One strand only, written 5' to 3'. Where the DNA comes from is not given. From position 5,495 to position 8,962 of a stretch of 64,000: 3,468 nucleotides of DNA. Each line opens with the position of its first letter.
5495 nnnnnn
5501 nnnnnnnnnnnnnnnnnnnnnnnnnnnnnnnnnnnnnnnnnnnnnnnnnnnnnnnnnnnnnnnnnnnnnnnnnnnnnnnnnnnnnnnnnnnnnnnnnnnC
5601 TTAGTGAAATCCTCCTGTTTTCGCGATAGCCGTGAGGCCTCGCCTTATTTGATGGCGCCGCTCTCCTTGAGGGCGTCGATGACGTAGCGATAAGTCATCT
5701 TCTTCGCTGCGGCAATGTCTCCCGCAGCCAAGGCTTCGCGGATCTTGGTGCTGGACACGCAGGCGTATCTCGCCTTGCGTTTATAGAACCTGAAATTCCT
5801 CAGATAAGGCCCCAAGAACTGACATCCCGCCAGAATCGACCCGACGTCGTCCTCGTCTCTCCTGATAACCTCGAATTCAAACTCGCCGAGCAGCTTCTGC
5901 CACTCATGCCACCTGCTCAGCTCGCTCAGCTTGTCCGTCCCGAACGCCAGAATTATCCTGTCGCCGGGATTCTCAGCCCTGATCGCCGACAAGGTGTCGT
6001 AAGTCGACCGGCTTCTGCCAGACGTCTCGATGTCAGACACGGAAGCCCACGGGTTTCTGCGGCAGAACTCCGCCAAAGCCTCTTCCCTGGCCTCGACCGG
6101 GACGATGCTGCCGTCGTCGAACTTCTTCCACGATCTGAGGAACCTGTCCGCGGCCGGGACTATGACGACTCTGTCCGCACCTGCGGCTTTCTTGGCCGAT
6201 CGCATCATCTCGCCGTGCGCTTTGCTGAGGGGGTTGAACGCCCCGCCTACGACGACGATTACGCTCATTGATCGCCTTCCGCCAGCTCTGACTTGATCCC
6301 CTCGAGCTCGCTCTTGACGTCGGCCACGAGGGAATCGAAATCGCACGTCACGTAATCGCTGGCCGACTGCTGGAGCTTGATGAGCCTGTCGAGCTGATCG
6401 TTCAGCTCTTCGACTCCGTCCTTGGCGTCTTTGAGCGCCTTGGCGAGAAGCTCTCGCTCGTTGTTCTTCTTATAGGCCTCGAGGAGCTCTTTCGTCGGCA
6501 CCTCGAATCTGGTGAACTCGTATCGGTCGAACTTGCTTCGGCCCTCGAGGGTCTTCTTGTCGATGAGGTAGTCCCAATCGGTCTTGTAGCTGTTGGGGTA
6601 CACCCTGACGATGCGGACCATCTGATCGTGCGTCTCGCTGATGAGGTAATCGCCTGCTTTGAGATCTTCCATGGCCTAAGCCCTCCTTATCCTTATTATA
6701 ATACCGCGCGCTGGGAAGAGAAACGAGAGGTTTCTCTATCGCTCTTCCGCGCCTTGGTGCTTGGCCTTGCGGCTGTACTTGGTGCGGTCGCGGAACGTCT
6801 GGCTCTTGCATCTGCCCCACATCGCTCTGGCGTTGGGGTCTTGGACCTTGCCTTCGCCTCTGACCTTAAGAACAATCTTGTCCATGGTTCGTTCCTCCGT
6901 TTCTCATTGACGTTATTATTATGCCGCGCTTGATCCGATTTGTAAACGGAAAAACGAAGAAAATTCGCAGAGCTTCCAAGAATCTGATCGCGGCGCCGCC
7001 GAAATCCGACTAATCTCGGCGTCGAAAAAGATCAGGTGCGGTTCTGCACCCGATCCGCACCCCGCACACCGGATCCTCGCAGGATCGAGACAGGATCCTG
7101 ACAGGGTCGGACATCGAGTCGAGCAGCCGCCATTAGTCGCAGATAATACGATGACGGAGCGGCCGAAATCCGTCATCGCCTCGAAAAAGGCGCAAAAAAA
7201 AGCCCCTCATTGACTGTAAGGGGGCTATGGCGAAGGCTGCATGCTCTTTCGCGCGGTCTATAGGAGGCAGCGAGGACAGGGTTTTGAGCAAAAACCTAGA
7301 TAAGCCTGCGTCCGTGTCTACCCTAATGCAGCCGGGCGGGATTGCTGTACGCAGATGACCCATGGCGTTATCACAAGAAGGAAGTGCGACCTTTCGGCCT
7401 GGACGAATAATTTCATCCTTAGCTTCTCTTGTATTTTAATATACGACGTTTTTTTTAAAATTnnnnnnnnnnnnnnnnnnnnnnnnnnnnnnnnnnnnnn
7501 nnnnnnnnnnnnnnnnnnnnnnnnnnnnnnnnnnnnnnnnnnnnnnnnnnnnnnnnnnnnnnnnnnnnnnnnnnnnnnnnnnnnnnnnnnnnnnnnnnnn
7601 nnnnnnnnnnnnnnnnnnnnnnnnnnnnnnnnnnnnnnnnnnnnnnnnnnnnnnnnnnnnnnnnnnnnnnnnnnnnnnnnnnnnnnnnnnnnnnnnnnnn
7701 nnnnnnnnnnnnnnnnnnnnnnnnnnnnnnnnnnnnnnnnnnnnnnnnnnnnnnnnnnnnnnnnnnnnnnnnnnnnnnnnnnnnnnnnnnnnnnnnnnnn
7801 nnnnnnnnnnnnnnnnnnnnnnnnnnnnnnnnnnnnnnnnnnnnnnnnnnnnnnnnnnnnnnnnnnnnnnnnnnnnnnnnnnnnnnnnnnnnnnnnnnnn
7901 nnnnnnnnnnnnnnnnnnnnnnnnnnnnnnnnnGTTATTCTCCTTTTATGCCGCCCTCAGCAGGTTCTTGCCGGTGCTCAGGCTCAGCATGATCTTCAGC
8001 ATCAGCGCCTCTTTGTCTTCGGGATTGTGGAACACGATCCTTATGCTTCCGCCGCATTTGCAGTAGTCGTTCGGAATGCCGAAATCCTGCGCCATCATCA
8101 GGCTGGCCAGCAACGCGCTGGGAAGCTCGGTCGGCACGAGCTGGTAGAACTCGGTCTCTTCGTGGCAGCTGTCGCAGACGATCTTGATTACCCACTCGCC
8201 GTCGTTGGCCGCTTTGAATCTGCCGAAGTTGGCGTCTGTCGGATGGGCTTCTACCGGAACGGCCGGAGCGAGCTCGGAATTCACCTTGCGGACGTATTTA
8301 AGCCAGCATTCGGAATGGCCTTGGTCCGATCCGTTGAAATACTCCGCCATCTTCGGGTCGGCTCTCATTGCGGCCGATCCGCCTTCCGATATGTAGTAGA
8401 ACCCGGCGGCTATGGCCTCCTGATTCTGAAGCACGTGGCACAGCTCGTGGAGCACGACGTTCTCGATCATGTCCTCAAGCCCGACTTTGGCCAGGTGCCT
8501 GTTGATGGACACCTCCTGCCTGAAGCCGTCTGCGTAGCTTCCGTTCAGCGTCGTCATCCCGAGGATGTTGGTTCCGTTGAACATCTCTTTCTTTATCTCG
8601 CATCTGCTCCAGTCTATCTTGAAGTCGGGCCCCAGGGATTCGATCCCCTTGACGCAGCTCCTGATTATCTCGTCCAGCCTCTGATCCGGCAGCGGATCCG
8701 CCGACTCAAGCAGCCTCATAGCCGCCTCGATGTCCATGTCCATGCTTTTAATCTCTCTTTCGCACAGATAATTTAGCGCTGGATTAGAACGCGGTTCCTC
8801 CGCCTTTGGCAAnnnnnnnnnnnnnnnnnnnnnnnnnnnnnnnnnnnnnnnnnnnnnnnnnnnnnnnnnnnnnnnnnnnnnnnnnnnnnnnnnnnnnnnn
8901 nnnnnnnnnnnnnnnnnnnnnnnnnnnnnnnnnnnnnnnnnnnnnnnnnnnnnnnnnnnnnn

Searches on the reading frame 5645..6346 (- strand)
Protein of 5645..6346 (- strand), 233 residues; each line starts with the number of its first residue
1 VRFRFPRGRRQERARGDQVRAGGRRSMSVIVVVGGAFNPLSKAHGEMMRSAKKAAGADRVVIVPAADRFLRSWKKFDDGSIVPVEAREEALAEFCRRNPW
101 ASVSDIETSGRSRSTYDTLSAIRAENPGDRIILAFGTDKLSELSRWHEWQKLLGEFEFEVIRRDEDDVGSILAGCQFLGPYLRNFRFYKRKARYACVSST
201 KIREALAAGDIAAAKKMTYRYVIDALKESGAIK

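Call 7: search_protein_families(library=pfam, proteins=[window:5645-6346:-], max_evalue=0.01)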
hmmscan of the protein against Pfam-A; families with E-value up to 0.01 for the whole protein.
window:5645-6346:- (233 aa): 2 families
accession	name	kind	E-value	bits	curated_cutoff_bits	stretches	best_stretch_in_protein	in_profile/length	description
PF01467.32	CTP_transf_like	-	7.6e-16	59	21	1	32-204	1-132/133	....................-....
PF00239.26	Resolvase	-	0.00066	20.2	23.3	0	84-133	16-69/145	Resolvase, N terminal domain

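Call 24: search_protein_families(library=ncbifam, proteins=[window:5645-6346:-], max_evalue=0.01)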
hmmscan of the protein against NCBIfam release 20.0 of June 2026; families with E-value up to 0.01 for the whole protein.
window:5645-6346:- (233 aa): 17 families
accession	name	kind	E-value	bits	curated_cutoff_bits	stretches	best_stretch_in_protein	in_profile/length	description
TIGR00482.1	TIGR00482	equivalog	2.8e-27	96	112.45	1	32-209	1-173/194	nicotinate (nicotinamide) nucleotide adenylyltransferase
NF005519.0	PRK07152.1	equivalog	8e-20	71.1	315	1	30-210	3-169/361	nicotinate-nucleotide adenylyltransferase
NF000843.0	PRK00071.2-2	equivalog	1.2e-19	70.7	240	1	25-173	9-151/212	nicotinate-nucleotide adenylyltransferase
NF000840.1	PRK00071.1-3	equivalog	1.7e-14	53.8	150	1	27-207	5-175/201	nicotinate-nucleotide adenylyltransferase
NF000846.0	PRK00071.2-5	equivalog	2.7e-13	49.9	329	1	30-170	21-155/210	nicotinate-nucleotide adenylyltransferase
NF000839.0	PRK00071.1-1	equivalog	2.9e-12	47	187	1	28-166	6-140/219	nicotinate-nucleotide adenylyltransferase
NF000841.0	PRK00071.1-4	equivalog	1.7e-11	44.2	197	1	26-165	5-140/194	nicotinate-nucleotide adenylyltransferase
NF000845.0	PRK00071.2-4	equivalog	1.2e-10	41.2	210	1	29-167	9-141/197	nicotinate-nucleotide adenylyltransferase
NF005410.0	PRK06973.1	equivalog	1.8e-08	33.9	214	1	26-155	20-148/243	nicotinate-nucleotide adenylyltransferase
NF006479.0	PRK08887.1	equivalog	2e-07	31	164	1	27-152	1-122/174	nicotinate-nicotinamide nucleotide adenylyltransferase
NF001985.0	PRK00777.1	subfamily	2.3e-06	27.8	104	1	31-97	7-68/157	pantetheine-phosphate adenylyltransferase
TIGR00125.1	cyt_tran_rel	domain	0.00022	21.3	27.7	1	30-91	1-56/65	adenylyltransferase/cytidyltransferase family protein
NF004159.0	PRK05627.1-2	equivalog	0.0015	17.6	306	0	194-217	160-183/326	bifunctional riboflavin kinase/FAD synthetase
NF002250.0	PRK01170.1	subfamily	0.0021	17.6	489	1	30-96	2-62/322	bifunctional pantetheine-phosphate adenylyltransferase/NTP phosphatase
NF004158.0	PRK05627.1-1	equivalog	0.0026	17.2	396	0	195-217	159-181/304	bifunctional riboflavin kinase/FAD synthetase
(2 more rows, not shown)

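Call 62: search_protein_families(library=phrogs, proteins=[window:5645-6346:-], max_evalue=0.001)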
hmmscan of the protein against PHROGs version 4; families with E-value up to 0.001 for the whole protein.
window:5645-6346:- (233 aa): 1 family
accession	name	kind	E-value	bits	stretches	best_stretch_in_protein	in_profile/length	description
phrog_7878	-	other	0.00059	20.9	0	30-92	3-61/131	bifunctional heptose 7-phosphate kinase/heptose 1-phosphate adenyltransferase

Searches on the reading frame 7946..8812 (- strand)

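Call 7: search_protein_families(library=pfam, proteins=[window:7946-8812:-], max_evalue=0.01)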
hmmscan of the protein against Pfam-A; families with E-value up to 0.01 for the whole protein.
window:7946-8812:- (288 aa): 1 family
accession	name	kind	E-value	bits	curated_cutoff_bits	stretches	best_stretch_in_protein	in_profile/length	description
PF10263.15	SprT-like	-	3.5e-05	24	25.6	1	82-128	31-73/108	SprT-like family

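Call 64: search_protein_families(library=phrogs, proteins=[window:7946-8812:-], max_evalue=0.001)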
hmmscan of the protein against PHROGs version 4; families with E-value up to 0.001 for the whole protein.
window:7946-8812:- (288 aa): 0 families
